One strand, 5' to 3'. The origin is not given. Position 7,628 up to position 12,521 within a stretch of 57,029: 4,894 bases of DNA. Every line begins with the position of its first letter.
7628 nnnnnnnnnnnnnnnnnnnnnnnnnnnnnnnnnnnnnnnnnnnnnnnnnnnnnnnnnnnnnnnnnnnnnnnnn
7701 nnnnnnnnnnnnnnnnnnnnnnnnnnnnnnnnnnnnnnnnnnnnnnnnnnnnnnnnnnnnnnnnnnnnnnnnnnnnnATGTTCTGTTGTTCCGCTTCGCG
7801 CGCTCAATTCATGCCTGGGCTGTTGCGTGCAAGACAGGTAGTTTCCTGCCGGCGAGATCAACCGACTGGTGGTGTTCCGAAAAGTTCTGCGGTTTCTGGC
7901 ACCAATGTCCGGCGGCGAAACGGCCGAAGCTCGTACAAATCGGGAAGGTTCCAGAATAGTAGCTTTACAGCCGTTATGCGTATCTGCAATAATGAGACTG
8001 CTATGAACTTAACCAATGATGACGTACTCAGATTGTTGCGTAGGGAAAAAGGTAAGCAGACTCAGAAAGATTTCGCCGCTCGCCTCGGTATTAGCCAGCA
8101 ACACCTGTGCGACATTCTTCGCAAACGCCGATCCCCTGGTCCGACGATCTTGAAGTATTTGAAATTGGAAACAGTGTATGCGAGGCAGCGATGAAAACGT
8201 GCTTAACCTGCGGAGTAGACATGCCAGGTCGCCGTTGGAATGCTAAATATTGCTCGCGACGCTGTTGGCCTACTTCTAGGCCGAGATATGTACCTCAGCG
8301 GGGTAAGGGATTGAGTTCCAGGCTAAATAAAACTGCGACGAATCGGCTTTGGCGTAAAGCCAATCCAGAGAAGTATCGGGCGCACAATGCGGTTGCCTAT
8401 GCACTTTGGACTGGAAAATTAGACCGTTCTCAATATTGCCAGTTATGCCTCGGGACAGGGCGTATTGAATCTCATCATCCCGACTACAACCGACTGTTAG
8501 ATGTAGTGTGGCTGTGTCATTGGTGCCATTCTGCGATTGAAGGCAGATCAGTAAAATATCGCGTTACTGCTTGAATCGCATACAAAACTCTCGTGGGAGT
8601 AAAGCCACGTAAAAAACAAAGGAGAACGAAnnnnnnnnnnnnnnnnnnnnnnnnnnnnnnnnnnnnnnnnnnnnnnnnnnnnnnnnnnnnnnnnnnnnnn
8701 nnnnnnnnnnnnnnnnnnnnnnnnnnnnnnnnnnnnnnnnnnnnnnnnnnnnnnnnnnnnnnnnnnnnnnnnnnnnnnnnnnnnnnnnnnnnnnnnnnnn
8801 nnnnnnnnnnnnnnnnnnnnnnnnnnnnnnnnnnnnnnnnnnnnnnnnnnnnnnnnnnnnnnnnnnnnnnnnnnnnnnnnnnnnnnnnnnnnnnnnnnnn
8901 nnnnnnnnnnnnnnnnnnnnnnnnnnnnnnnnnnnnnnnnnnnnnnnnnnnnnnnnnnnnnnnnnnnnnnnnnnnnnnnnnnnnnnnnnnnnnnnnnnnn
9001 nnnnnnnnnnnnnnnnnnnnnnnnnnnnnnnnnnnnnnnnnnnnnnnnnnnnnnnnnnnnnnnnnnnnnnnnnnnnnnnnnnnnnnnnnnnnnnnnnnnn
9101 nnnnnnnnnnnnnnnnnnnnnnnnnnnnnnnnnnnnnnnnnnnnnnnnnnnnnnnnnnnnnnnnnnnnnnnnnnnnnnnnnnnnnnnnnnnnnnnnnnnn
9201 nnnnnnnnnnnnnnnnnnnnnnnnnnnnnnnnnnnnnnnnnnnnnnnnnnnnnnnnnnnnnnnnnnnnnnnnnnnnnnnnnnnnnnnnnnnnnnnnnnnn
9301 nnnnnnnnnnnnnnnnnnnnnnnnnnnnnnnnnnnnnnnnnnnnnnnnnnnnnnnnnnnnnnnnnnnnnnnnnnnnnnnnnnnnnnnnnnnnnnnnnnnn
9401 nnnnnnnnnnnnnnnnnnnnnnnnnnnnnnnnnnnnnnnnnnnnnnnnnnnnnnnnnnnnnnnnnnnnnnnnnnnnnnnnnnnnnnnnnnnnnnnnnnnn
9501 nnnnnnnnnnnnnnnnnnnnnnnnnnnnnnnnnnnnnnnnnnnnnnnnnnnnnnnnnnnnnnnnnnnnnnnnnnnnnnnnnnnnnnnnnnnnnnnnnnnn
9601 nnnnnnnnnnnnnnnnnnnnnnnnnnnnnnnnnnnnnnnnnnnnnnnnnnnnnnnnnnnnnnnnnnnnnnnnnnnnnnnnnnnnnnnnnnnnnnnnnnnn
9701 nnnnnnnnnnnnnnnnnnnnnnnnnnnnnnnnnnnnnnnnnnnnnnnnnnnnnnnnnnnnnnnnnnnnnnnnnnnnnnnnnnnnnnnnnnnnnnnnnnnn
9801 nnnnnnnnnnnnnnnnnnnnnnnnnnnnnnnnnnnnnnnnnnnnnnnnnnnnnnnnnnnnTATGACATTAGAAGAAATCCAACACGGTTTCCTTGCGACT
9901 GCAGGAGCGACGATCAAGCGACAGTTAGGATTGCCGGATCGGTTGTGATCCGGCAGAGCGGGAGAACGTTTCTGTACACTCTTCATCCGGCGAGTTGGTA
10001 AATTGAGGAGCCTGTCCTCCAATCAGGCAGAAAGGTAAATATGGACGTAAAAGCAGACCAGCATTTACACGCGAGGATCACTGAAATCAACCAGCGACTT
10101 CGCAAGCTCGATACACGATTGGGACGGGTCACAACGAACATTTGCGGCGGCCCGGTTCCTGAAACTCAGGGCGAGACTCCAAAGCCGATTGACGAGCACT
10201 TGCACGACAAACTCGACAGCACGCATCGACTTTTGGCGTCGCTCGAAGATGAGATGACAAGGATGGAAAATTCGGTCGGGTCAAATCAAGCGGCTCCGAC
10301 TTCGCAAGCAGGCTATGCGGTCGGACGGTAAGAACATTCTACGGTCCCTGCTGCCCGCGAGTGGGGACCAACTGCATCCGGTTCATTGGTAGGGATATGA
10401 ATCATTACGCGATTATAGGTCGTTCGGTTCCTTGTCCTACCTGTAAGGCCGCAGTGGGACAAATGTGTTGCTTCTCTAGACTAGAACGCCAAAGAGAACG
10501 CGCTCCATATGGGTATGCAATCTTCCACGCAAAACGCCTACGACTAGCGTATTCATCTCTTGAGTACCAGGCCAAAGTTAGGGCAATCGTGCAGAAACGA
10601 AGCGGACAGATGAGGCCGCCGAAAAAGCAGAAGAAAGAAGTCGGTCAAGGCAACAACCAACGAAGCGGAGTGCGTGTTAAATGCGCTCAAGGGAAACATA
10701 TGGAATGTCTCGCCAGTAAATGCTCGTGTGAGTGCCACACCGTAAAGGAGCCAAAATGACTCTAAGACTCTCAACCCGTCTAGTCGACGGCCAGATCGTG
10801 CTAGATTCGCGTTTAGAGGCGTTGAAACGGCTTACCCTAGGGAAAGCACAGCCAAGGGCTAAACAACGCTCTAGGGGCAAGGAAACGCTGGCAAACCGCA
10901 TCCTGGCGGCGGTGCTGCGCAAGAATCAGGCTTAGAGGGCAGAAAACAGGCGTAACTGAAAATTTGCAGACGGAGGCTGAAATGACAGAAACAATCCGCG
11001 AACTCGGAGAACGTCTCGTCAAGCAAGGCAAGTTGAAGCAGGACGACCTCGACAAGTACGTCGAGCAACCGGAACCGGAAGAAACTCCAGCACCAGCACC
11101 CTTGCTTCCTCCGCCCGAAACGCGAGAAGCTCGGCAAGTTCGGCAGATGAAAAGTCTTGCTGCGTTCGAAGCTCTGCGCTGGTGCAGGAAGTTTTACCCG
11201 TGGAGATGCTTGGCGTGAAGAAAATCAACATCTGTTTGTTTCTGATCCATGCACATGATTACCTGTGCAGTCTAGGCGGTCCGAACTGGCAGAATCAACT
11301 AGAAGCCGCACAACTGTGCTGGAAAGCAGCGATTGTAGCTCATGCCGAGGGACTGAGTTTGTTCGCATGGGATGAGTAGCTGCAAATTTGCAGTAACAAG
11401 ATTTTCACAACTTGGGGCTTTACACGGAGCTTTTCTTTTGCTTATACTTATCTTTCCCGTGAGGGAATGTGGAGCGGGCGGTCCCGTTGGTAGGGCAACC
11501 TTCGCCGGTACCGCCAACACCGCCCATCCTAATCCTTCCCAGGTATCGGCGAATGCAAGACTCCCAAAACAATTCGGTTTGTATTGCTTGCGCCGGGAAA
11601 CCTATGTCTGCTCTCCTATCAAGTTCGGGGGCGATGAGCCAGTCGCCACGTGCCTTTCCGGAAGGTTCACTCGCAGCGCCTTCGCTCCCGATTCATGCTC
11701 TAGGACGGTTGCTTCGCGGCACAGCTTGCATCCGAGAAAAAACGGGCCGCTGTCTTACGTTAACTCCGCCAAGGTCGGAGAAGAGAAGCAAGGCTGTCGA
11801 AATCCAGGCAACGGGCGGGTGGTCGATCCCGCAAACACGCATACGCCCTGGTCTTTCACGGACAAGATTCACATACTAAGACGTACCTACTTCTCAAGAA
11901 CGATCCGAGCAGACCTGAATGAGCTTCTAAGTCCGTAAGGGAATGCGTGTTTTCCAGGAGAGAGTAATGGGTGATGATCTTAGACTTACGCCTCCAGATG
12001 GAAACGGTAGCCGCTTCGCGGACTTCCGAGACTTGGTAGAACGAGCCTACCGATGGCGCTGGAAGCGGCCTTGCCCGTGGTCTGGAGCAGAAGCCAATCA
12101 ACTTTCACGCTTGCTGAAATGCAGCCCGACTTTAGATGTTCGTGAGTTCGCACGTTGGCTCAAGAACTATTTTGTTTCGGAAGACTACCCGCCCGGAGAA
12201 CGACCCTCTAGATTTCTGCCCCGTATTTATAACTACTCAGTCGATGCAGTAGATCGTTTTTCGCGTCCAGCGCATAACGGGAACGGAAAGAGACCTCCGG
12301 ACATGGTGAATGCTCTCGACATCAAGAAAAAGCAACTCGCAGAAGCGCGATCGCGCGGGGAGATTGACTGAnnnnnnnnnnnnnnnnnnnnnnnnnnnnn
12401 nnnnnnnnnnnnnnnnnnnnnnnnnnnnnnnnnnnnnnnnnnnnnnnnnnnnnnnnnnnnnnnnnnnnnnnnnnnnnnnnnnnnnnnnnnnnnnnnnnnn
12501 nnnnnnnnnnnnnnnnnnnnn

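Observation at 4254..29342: Recurrent 14-bp perfect palindrome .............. at gene junctions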

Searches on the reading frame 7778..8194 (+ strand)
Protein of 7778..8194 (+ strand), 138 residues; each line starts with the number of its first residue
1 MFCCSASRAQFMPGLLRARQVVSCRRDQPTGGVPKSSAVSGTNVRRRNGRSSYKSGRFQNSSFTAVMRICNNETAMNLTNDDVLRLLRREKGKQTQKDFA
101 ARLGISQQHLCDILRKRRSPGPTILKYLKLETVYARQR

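Call 7: search_protein_families(library=phrogs, proteins=[window:7778-8194:+], max_evalue=0.001)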
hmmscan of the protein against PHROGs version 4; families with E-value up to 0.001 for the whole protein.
window:7778-8194:+ (138 aa): 5 families
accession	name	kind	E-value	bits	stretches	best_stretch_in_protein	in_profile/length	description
phrog_8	-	transcription regulation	1e-05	26.2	1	76-125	74-121/346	transcriptional regulator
phrog_3642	-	DNA, RNA and nucleotide metabolism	5.1e-05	24.1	1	80-124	8-52/79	HTH DNA binding protein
phrog_2104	-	unknown function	8.8e-05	23.7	1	89-130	48-89/103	-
phrog_7241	-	transcription regulation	0.0002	22.4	1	76-126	58-107/122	transcriptional regulator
phrog_4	-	transcription regulation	0.00099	19.2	1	69-124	132-177/400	transcriptional repressor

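Call 19: search_protein_families(library=pfam, proteins=[window:7778-8194:+], max_evalue=0.01)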
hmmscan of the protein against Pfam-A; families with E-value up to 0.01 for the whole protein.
window:7778-8194:+ (138 aa): 4 families
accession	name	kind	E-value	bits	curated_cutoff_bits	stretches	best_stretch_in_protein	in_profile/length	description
PF01381.28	HTH_3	-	1.3e-05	25.5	23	1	88-126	4-42/55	Helix-turn-helix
PF13560.12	HTH_31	-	0.00014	22.5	27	1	83-125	5-47/64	Helix-turn-helix domain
PF12802.13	MarR_2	-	0.0026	18.3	27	1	82-114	9-41/61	MarR family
PF24034.1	DUF7343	-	0.0084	16.4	27.6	0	81-111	6-36/62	Domain of unknown function (DUF7343)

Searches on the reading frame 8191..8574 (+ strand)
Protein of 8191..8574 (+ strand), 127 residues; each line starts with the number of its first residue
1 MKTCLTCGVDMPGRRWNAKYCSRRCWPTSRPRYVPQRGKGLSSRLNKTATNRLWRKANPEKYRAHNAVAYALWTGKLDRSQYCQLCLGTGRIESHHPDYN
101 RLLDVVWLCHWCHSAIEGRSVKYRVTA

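Call 7: search_protein_families(library=phrogs, proteins=[window:8191-8574:+], max_evalue=0.001)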
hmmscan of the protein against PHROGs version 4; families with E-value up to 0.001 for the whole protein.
window:8191-8574:+ (127 aa): 2 families
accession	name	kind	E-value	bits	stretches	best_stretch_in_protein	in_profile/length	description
phrog_2340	-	DNA, RNA and nucleotide metabolism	2.6e-17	64.4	1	46-116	89-159/171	endonuclease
phrog_11793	-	unknown function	1.8e-12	47.8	1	62-115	2-55/65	-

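Call 100: search_protein_families(library=pfam, proteins=[window:8191-8571:+], max_evalue=0.05)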
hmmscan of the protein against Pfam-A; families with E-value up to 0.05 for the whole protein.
window:8191-8571:+ (127 aa): 0 families

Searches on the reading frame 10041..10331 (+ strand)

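Call 8: search_protein_families(library=phrogs, proteins=[window:10041-10331:+], max_evalue=0.001)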
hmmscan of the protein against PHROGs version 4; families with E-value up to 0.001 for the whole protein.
window:10041-10331:+ (96 aa): 1 family
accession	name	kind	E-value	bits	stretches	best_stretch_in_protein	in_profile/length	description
phrog_5211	-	unknown function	0.00027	22.1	0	7-34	32-59/112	-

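Call 19: search_protein_families(library=pfam, proteins=[window:10041-10331:+], max_evalue=0.01)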
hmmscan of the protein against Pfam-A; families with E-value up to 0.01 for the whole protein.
window:10041-10331:+ (96 aa): 0 families

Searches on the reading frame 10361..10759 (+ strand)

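Call 19: search_protein_families(library=pfam, proteins=[window:10361-10759:+], max_evalue=0.01)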
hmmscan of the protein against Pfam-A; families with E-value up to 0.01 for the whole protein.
window:10361-10759:+ (132 aa): 1 family
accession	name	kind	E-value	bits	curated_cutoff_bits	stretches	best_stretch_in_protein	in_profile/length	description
PF24623.2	Phage_zn_bind_8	-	1.4e-09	37.9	24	1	22-69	11-50/57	Putative DNA-binding phage zinc finger domain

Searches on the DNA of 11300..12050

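Call 75: search_rna_families(source=window, start=11300, end=12050, threshold=evalue, max_evalue=1)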
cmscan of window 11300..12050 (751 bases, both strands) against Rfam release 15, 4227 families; matches with E-value up to 1: 0.
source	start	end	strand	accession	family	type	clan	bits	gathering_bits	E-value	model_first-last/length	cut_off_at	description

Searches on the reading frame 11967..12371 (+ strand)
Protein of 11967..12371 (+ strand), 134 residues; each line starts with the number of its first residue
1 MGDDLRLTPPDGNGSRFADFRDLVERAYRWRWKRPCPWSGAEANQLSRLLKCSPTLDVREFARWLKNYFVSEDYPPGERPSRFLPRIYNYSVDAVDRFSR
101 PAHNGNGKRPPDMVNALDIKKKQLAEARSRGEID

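Call 8: search_protein_families(library=phrogs, proteins=[window:11967-12371:+], max_evalue=0.001)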
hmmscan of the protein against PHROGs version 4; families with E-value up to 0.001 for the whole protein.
window:11967-12371:+ (134 aa): 0 families

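Call 34: search_protein_families(library=pfam, proteins=[window:11967-12371:+], max_evalue=0.05)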
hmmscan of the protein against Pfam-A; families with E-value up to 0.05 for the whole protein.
window:11967-12371:+ (134 aa): 0 families
